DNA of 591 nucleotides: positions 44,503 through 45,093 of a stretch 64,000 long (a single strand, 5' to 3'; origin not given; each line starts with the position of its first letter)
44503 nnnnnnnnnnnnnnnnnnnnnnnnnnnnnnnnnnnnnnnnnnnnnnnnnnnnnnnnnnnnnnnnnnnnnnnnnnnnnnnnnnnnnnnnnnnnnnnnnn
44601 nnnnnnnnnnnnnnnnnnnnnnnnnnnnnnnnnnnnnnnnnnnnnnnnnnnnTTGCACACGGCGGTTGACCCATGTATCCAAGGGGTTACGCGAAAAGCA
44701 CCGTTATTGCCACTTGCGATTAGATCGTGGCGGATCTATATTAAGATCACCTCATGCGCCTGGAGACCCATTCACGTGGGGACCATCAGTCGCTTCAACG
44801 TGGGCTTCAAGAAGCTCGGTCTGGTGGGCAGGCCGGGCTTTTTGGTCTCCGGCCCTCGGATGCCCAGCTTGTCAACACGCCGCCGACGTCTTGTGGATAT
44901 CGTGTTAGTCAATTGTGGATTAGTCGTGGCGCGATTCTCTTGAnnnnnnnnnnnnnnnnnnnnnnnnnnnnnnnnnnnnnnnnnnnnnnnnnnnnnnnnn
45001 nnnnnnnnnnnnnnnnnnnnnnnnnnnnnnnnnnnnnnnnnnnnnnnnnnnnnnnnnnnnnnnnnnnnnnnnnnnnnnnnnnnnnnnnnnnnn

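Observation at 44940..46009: ORF-free ~1 kb transcription unit with a perfect promoter, tetraloop-rich hairpins and a strong terminator: candidate novel large structured ncRNA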

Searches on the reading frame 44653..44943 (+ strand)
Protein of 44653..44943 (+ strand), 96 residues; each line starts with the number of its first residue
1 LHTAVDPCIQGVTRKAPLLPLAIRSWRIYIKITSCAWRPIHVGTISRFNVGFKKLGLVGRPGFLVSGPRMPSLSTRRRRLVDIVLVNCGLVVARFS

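Call 12: search_protein_families(library=pfam, proteins=[window:44653-44943:+], max_evalue=0.01)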
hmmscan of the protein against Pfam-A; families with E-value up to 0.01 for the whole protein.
window:44653-44943:+ (96 aa): 0 families
